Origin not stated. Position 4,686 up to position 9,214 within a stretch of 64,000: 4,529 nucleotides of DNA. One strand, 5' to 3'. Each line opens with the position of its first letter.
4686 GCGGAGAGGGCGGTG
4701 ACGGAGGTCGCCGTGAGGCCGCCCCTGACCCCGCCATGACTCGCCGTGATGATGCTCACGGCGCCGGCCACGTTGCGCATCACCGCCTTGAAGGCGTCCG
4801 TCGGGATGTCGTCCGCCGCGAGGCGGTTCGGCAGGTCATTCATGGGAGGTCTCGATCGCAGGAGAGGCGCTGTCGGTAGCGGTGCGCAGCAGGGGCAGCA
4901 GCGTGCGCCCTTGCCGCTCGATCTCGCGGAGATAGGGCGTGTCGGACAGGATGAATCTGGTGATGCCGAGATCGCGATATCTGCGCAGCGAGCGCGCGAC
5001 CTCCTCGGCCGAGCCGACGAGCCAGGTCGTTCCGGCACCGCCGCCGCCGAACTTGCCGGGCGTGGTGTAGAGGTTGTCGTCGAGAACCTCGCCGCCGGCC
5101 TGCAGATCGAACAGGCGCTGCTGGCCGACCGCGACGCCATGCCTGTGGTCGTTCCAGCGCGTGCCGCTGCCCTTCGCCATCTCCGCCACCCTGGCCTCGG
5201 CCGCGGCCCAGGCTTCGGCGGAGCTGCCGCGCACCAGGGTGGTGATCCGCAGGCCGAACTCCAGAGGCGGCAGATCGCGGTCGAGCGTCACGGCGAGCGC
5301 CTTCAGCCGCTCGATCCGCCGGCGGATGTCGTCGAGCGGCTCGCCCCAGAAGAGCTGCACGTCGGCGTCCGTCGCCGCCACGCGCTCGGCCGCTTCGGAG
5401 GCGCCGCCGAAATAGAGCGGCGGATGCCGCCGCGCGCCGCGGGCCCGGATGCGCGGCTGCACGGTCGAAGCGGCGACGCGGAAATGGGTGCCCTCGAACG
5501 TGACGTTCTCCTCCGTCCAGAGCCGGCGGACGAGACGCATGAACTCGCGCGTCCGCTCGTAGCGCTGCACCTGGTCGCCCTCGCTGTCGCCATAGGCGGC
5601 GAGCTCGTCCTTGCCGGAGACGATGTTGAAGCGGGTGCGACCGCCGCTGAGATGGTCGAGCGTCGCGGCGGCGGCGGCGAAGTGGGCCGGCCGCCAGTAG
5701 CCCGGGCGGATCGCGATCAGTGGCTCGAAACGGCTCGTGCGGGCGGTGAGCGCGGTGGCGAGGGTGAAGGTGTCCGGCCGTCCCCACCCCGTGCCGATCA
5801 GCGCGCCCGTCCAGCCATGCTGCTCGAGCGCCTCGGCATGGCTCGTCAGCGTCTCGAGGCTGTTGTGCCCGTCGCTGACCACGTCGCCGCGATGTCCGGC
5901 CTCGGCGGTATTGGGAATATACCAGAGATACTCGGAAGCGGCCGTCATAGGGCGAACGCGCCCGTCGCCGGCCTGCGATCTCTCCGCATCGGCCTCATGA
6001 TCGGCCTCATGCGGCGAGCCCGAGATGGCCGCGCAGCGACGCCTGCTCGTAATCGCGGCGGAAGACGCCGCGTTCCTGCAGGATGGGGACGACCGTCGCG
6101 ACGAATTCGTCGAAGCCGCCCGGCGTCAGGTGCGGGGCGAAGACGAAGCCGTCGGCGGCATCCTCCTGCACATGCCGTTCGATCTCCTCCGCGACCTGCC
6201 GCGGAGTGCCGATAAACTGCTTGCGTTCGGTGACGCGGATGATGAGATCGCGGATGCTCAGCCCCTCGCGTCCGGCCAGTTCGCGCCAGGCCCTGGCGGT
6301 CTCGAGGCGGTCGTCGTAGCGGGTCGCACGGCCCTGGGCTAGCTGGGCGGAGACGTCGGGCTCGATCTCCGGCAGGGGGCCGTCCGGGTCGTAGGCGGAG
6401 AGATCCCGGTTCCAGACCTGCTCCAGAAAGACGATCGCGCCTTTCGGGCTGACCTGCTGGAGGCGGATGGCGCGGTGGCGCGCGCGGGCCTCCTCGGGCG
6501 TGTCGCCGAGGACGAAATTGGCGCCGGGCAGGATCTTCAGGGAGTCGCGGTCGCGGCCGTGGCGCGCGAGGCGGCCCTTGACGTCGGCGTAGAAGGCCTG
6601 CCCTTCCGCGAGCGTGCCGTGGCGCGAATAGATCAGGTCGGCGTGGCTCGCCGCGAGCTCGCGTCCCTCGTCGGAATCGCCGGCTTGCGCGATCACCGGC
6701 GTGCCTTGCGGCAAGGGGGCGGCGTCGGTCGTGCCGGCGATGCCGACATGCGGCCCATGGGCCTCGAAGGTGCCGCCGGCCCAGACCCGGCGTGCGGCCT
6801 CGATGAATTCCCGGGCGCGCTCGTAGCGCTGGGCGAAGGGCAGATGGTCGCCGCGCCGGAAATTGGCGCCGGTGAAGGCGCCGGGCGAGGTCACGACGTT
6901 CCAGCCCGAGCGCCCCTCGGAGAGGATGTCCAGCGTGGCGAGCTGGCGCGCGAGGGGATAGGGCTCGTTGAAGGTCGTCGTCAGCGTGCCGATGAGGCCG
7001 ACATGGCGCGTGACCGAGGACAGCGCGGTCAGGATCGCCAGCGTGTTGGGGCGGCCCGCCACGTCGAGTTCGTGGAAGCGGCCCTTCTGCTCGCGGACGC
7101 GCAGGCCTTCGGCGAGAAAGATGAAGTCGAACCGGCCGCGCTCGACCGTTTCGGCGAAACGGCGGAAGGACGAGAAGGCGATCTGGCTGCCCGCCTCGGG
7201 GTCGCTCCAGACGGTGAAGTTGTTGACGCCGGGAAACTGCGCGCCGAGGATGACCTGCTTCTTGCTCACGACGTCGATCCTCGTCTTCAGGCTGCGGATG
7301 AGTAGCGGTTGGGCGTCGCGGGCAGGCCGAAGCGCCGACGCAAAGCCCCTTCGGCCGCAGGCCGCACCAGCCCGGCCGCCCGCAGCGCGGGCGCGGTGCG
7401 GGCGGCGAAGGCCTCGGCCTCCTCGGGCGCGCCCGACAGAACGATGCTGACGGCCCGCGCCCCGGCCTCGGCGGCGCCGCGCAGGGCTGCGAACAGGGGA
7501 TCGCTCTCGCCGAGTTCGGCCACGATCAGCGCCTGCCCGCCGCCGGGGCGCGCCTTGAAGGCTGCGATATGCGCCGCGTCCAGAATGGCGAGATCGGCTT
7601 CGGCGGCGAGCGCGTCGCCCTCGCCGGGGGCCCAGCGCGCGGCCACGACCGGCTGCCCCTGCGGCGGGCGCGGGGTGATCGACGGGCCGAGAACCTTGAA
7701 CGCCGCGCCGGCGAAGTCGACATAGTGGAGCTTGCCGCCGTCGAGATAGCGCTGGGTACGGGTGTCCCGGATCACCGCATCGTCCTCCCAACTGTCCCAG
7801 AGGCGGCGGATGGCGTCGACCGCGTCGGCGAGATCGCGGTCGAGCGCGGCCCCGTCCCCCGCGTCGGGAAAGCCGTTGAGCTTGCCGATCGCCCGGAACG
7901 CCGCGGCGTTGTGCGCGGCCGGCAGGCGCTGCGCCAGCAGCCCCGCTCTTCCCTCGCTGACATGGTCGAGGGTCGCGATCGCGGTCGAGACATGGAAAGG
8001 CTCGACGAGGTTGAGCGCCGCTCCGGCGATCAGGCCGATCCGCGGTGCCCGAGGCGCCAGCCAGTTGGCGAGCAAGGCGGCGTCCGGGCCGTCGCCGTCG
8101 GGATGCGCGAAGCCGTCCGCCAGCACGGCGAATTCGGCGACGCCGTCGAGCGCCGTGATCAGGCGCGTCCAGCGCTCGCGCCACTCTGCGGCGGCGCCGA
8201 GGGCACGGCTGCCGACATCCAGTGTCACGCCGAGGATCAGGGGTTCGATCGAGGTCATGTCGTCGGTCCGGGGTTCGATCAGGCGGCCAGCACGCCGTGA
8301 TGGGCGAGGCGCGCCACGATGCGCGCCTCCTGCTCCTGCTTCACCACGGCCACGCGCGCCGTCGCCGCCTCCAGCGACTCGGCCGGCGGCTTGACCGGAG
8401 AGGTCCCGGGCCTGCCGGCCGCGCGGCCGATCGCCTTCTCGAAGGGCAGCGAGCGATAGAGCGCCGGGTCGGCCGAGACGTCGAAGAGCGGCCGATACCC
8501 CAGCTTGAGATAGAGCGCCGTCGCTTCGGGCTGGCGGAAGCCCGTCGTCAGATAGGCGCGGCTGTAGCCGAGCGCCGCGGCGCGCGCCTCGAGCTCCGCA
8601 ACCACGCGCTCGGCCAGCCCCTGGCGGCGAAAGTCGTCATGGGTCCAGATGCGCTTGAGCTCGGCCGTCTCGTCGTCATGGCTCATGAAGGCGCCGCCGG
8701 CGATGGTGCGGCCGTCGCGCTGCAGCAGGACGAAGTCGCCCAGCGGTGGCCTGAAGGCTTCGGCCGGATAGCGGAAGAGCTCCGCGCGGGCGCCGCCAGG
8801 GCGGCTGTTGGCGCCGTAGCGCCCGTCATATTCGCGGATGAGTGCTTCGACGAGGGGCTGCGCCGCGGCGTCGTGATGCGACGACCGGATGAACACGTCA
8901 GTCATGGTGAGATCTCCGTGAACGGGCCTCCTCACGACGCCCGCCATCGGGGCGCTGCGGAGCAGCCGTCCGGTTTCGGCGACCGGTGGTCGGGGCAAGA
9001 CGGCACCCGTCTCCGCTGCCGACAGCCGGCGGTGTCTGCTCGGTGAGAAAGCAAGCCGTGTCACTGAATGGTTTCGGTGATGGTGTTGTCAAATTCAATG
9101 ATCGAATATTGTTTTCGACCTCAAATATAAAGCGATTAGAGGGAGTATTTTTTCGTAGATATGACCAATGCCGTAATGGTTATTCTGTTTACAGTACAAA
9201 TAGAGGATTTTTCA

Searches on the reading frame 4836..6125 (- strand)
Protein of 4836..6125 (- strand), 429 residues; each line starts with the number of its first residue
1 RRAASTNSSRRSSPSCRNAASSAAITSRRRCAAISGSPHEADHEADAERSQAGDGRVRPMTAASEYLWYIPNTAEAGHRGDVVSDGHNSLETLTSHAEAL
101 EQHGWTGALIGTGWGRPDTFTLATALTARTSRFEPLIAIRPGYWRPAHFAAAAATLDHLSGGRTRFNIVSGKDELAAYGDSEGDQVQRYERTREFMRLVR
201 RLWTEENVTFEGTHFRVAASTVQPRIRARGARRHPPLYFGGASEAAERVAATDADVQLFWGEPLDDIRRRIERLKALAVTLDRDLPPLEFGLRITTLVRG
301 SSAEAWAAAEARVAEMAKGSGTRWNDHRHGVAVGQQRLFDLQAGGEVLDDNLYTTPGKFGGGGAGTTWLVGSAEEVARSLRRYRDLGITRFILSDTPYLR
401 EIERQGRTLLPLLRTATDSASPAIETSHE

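Call 31: search_protein_families(library=ncbifam, max_evalue=0.00001, proteins=[window:4836-6125:-])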
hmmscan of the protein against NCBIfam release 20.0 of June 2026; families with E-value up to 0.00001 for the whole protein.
window:4836-6125:- (429 aa): 19 families
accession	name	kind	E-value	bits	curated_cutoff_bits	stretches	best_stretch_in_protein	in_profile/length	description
NF001939.1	PRK00719.1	subfamily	2e-67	227.6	510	1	66-420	2-353/373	alkanesulfonate monooxygenase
TIGR03565.1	alk_sulf_monoox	equivalog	5.4e-64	216.4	518.2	1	66-413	2-346/346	FMNH2-dependent alkanesulfonate monooxygenase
TIGR04021.1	LLM_DMSO2_sfnG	equivalog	4.3e-43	148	382.95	1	116-415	60-347/350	dimethylsulfone monooxygenase SfnG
TIGR03619.1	F420_Rv2161c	subfamily_domain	1.3e-24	87.2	166.9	1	117-307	44-229/247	TIGR03619 family F420-dependent LLM class oxidoreductase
TIGR03860.1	FMN_nitrolo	subfamily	3.3e-22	78.9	279.7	1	118-204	72-161/422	NtaA/DmoA family FMN-dependent monooxygenase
TIGR03560.1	F420_Rv1855c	subfamily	5.3e-22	78.7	231.4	1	118-285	51-219/227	TIGR03560 family F420-dependent LLM class oxidoreductase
TIGR03612.1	RutA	equivalog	3.1e-14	53.2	498.3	1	118-415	66-351/355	pyrimidine utilization protein A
TIGR04024.1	F420_NP1902A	hypoth_equivalog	9.1e-14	50.9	345.4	1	86-326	10-245/330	TIGR04024 family LLM class F420-dependent oxidoreductase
TIGR03559.1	F420_Rv3520c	subfamily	1.6e-13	50.4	335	1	92-218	14-140/325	LLM class F420-dependent oxidoreductase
NF002619.0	PRK02271.1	equivalog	2.9e-12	46.5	276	1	90-334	13-250/329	5,10-methylenetetrahydromethanopterin reductase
TIGR03841.1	F420_Rv3093c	subfamily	6.2e-12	45.5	213.65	1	94-296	13-208/298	LLM class F420-dependent oxidoreductase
TIGR03621.1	F420_MSMEG_2516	subfamily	6.6e-12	45.1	213.15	1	87-256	10-172/295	TIGR03621 family F420-dependent LLM class oxidoreductase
TIGR03564.1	F420_MSMEG_4879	subfamily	2.1e-09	37.4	234.25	0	95-260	3-163/265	TIGR03564 family F420-dependent LLM class oxidoreductase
TIGR03857.1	F420_MSMEG_2249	hypoth_equivalog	1.3e-08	34.5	218.4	1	90-214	13-135/329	TIGR03857 family LLM class F420-dependent oxidoreductase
TIGR03571.1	lucif_BA3436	subfamily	1.6e-08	34.2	303.9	1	118-276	68-223/304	TIGR03571 family LLM class oxidoreductase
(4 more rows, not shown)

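Call 32: search_protein_families(library=pfam, max_evalue=0.01, proteins=[window:4836-6125:-])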
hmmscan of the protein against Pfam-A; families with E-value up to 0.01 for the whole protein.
window:4836-6125:- (429 aa): 1 family
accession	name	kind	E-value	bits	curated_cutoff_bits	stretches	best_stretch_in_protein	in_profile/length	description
PF00296.26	Bac_luciferase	-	7.3e-58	196.8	27.9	1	80-389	13-313/314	Luciferase-like monooxygenase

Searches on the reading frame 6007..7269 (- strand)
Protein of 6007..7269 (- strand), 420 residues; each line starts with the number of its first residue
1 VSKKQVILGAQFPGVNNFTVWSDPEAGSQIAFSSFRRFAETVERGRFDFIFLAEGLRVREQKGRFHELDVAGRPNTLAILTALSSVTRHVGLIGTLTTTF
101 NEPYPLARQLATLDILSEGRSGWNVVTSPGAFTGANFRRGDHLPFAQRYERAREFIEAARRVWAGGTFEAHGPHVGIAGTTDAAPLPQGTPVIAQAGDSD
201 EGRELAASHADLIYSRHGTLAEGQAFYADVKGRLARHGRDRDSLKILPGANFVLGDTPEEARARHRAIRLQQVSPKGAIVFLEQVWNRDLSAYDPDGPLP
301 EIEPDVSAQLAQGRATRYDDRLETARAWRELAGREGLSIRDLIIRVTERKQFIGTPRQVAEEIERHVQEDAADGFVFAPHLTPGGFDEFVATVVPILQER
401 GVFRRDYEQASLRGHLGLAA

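Call 31: search_protein_families(library=ncbifam, max_evalue=0.00001, proteins=[window:6007-7269:-])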
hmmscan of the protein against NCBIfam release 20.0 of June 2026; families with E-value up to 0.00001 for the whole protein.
window:6007-7269:- (420 aa): 10 families
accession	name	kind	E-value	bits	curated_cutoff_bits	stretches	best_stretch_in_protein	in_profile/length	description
TIGR03860.1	FMN_nitrolo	subfamily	2.3e-107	359.4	279.7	2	170-415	188-422/422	NtaA/DmoA family FMN-dependent monooxygenase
TIGR04021.1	LLM_DMSO2_sfnG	equivalog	1.9e-21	76.8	382.95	1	75-268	62-252/350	dimethylsulfone monooxygenase SfnG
TIGR03619.1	F420_Rv2161c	subfamily_domain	4.3e-18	65.8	166.9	1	37-256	2-218/247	TIGR03619 family F420-dependent LLM class oxidoreductase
TIGR03612.1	RutA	equivalog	1.2e-16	61.2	498.3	1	31-285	26-274/355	pyrimidine utilization protein A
TIGR03565.1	alk_sulf_monoox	equivalog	4.1e-16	59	518.2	1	79-240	58-218/346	FMNH2-dependent alkanesulfonate monooxygenase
NF001939.1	PRK00719.1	subfamily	5.2e-15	55.1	510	1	79-240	58-218/373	alkanesulfonate monooxygenase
TIGR03560.1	F420_Rv1855c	subfamily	8.9e-10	38.7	231.4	1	31-244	11-222/227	TIGR03560 family F420-dependent LLM class oxidoreductase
TIGR03621.1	F420_MSMEG_2516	subfamily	1.7e-07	30.7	213.15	1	72-214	38-174/295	TIGR03621 family F420-dependent LLM class oxidoreductase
TIGR03557.1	F420_G6P_family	subfamily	2e-06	27.2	210.4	1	74-215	47-187/316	TIGR03557 family F420-dependent LLM class oxidoreductase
TIGR04024.1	F420_NP1902A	hypoth_equivalog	5.5e-06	25.3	345.4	0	71-265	38-228/330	TIGR04024 family LLM class F420-dependent oxidoreductase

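Call 33: search_solved_structures(query=window:6007-7269:-, max_evalue=1e-20)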
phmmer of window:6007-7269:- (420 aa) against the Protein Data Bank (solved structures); distinct sequences matched with E-value up to 1e-20: 11.
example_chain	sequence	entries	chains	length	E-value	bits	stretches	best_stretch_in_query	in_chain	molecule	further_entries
7e36_B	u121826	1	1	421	2.3e-76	260.4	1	5-419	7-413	FMN-dependent oxidoreductase (Nitrilotriacetate monooxygenase family)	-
1yw1_A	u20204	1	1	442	3.2e-72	246.8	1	9-419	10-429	PROTEIN YTNJ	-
6ask_A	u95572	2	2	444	3.2e-72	246.8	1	9-419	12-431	Putative monooxygenase MoxC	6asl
1tvl_A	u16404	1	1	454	3.8e-72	246.5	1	9-419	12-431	protein YTNJ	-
3sdo_A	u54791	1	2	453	4.2e-61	210.2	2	172-418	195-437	Nitrilotriacetate monooxygenase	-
5tlc_A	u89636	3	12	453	1.6e-56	195.1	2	175-419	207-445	Dibenzothiophene desulfurization enzyme A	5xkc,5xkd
3b9n_A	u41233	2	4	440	4.5e-46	160.7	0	32-166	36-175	Alkane monooxygenase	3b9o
6ak1_A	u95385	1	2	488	1.7e-45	158.8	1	172-415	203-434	Dimethyl-sulfide monooxygenase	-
5dqp_A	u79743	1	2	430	5.8e-44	153.7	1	33-418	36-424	EDTA monooxygenase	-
5w48_A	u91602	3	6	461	1.1e-41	146.2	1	170-416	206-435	Riboflavin Lyase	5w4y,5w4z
6lr1_A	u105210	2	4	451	5e-33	117.7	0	172-414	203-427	Hexachlorobenzene oxidative dehalogenase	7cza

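Call 85: find_related_loci(query=window:6007-7269:-, collection=metagenome_contigs, flank=7000)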
Query window:6007-7269:- (420 aa) in metagenome_contigs; peptide patterns used: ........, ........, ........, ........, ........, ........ (x = any residue, [..] = any of these).
488 stretches matched a pattern; 318 encode a relative of the query (tblastn E <= 1e-3); the best 80 are kept; 80 distinct loci.
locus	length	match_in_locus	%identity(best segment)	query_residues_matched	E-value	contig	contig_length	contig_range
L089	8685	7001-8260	91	1-420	0e+0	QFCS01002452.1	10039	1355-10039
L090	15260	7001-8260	88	1-420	0e+0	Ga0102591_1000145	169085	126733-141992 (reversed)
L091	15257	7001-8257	82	1-418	0e+0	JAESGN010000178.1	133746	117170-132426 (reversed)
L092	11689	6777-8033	82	1-418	0e+0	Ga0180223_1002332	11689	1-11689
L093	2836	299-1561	77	1-419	0e+0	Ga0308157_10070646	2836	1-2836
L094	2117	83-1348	78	1-420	0e+0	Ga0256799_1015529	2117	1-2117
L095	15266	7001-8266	78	1-420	0e+0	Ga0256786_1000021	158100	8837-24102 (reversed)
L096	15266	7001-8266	78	1-420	0e+0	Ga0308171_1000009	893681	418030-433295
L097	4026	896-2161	78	1-420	0e+0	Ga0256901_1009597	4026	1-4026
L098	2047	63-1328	78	1-420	0e+0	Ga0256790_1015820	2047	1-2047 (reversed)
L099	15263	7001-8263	77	1-419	0e+0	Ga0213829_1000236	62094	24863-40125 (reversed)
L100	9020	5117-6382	78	1-420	0e+0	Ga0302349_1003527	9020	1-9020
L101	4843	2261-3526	78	1-420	0e+0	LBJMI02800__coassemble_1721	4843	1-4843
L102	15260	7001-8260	78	1-419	0e+0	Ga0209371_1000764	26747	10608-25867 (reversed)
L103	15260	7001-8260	77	1-419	0e+0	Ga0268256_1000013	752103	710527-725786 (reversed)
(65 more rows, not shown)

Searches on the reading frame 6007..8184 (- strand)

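Call 5: search_protein_families(library=pfam, proteins=[window:6007-8184:-])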
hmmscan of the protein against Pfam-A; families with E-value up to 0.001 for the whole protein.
window:6007-8184:- (725 aa): 1 family
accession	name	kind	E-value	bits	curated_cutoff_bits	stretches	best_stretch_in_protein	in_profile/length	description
PF00296.26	Bac_luciferase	-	2.5e-42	145.8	27.9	1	329-674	15-309/314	Luciferase-like monooxygenase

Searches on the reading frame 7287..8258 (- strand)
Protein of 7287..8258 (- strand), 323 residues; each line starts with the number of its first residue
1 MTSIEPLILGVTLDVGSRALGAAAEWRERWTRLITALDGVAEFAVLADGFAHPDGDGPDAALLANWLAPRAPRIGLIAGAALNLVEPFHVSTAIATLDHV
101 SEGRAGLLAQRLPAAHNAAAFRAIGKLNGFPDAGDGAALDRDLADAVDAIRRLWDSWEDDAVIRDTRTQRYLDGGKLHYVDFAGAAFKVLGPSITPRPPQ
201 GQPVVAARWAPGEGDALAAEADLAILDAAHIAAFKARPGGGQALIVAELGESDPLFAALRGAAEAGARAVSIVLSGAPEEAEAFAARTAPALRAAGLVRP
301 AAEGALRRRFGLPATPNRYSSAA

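Call 5: search_protein_families(library=pfam, proteins=[window:7287-8258:-])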
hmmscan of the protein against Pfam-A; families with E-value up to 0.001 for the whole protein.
window:7287-8258:- (323 aa): 1 family
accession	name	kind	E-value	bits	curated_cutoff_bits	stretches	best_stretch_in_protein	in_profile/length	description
PF00296.26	Bac_luciferase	-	6.1e-15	55.8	27.9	1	44-225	40-189/314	Luciferase-like monooxygenase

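Call 31: search_protein_families(library=ncbifam, max_evalue=0.00001, proteins=[window:7287-8258:-])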
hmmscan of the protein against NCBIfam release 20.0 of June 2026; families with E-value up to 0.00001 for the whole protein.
window:7287-8258:- (323 aa): 1 family
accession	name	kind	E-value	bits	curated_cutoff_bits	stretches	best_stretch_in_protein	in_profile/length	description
TIGR03860.1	FMN_nitrolo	subfamily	5.2e-30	104.6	279.7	1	59-221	72-227/422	NtaA/DmoA family FMN-dependent monooxygenase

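Call 39: search_solved_structures(query=window:7287-8258:-, max_evalue=0.00001, show_alignments=1)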
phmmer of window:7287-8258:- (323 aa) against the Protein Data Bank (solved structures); distinct sequences matched with E-value up to 0.00001: 11.
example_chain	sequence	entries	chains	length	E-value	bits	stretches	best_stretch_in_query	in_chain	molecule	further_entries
3sdo_A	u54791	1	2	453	1.6e-22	83.8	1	63-224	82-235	Nitrilotriacetate monooxygenase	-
1yw1_A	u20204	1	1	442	6.6e-20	75.2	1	62-222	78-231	PROTEIN YTNJ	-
6ask_A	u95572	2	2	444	6.7e-20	75.2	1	62-222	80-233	Putative monooxygenase MoxC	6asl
1tvl_A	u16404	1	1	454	7.3e-20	75.1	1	62-222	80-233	protein YTNJ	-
5tlc_A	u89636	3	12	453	2.7e-15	60.1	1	67-213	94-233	Dibenzothiophene desulfurization enzyme A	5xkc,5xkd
7e36_A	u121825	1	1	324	1.2e-14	57.9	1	51-315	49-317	Alkanesulfonate monooxygenase SsuD/methylene tetrahydromethanopterin reductase-like flavin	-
6ak1_A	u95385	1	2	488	2.5e-13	53.6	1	59-220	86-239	Dimethyl-sulfide monooxygenase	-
5w48_A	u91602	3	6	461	1.3e-12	51.2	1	59-214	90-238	Riboflavin Lyase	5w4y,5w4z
3b9n_A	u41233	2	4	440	8.7e-11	45.3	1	85-220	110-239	Alkane monooxygenase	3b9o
6lr1_A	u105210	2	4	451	1.6e-10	44.4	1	59-220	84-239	Hexachlorobenzene oxidative dehalogenase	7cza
5dqp_A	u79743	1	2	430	3.7e-08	36.6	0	59-220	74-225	EDTA monooxygenase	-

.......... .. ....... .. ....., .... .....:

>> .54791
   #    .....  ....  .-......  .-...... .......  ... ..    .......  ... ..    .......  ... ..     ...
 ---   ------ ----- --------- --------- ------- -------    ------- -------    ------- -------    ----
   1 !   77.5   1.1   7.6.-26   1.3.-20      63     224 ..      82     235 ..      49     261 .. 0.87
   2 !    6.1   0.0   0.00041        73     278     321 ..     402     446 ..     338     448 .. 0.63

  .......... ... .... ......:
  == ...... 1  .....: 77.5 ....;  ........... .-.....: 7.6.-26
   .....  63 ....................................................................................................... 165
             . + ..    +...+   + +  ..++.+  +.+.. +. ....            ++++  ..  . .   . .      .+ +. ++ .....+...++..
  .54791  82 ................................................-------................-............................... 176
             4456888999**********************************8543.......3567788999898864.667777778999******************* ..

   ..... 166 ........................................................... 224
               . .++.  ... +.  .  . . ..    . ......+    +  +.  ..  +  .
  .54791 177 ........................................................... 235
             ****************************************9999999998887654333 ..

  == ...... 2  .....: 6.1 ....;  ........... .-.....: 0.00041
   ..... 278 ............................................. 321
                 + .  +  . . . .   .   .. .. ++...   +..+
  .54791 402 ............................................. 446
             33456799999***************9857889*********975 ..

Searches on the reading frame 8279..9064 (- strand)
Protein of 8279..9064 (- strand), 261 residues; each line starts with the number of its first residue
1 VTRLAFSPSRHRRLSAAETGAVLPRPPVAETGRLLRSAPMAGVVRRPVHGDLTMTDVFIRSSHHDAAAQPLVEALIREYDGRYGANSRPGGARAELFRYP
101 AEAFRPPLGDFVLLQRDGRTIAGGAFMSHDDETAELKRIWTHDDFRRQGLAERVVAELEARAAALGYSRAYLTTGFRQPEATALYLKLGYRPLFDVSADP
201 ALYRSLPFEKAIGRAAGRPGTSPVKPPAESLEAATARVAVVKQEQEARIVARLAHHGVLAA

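Call 5: search_protein_families(library=pfam, proteins=[window:8279-9064:-])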
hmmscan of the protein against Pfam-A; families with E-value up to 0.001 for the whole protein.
window:8279-9064:- (261 aa): 4 families
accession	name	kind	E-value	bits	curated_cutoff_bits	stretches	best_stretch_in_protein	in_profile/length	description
PF00583.31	Acetyltransf_1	-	2.3e-13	50.9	20.7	1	99-190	24-116/116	Acetyltransferase (GNAT) family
PF13508.13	Acetyltransf_7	-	1.4e-10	41.9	27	1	110-191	4-83/84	Acetyltransferase (GNAT) domain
PF08445.16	FR47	-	3.7e-07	30.5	22.1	1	128-192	17-79/86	FR47-like protein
PF13673.13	Acetyltransf_10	-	1.3e-06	28.8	23.6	1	112-193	33-110/128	Acetyltransferase (GNAT) domain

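Call 31: search_protein_families(library=ncbifam, max_evalue=0.00001, proteins=[window:8279-9064:-])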
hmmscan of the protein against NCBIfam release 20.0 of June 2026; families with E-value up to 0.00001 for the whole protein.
window:8279-9064:- (261 aa): 1 family
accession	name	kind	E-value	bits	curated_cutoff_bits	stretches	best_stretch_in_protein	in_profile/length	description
NF040501.1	resist_ArsN2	equivalog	3.4e-06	26.7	125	1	100-202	15-113/133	arsenic resistance N-acetyltransferase ArsN2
